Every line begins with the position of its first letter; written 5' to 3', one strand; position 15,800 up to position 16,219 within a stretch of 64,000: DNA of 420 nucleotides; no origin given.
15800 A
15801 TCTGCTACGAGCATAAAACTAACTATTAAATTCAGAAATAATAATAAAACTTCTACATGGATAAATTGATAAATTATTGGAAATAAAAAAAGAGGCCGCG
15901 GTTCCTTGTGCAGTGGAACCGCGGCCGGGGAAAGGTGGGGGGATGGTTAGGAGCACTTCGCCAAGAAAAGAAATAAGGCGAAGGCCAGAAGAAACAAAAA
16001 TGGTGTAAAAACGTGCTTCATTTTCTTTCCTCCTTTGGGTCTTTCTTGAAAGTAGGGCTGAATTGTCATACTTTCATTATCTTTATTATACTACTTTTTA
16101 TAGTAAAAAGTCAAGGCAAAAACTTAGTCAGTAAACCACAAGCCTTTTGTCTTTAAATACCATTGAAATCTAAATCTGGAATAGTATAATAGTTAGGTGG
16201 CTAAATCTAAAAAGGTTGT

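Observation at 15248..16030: Complex 950-bp intergenic region after rpoC: 230-bp palindrome around the terminator, direct repeats, structured hairpins and a hidden 24-aa hydrophobic peptide gene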

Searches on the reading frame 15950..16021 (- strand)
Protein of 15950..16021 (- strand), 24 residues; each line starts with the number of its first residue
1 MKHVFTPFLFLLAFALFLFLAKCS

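Call 40: find_related_loci(query=A1, collection=viral_contigs, flank=3000)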
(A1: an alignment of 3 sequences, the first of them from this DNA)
Query A1 (24 aa) in viral_contigs; peptide patterns used: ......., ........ (x = any residue, [..] = any of these).
118 stretches matched a pattern, but none encodes a relative of the query by tblastn (E <= 1e-3).

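Call 41: find_related_loci(query=A1, collection=metagenome_contigs, flank=3000)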
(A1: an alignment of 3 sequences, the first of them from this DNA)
Query A1 (24 aa) in metagenome_contigs; peptide patterns used: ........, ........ (x = any residue, [..] = any of these).
216 stretches matched a pattern, but none encodes a relative of the query by tblastn (E <= 1e-3).

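Call 66: search_protein_families(library=pfam, proteins=[window:15950-16021:-], max_evalue=10)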
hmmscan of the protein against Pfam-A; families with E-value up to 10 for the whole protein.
seq(24 aa): 1 family
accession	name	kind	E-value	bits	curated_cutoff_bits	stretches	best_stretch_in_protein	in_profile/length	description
PF02402.22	Lysis_col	-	0.038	14.3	27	1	1-23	1-22/49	Lysis protein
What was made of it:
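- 15947..16021 (-): sORF24: ATG plus 23 further codons and TAA, encoding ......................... It is predicted to be a single hydrophobic helix and resembles a signal peptide. A weak Pfam Lysis_col match covers only the signal-peptide part (E 0.038, 14.3 bits against a cut-off of 27; call 66).
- On Bacterial lipoprotein signal peptide / Lysis_col (PF02402): The score is 14.3 bits against a cut-off of 27 (call 66).
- The only family hit is to the signal-peptide part of small lysis lipoproteins (call 66).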

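Call 67: search_protein_families(library=ncbifam, proteins=[window:15950-16021:-], max_evalue=10)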
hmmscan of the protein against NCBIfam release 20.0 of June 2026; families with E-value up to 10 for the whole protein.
seq(24 aa): 0 families

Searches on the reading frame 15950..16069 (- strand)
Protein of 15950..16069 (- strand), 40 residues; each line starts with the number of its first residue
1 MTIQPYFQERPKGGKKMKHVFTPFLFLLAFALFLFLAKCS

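Call 58: find_homologous_proteins(query=window:15950-16069:-, max_evalue=10)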
Query seq(40 aa): no candidate shares three 5-residue words with the query. No homologue found.
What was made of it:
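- Tried and rejected: Peptide homologues: none in IMG/VR (call 40), JGI metagenomes (call 41) or 5.8 billion proteins (call 58, 40-aa extended query).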

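Call 66: search_protein_families(library=pfam, proteins=[window:15950-16069:-], max_evalue=10)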
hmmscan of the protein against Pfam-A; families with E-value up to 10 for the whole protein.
seq(40 aa): 1 family
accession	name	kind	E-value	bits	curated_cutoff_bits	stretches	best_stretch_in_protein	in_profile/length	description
PF02402.22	Lysis_col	-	0.15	12.4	27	1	17-39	1-22/49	Lysis protein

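Call 67: search_protein_families(library=ncbifam, proteins=[window:15950-16069:-], max_evalue=10)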
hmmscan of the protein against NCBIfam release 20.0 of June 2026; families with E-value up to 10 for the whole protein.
seq(40 aa): 0 families
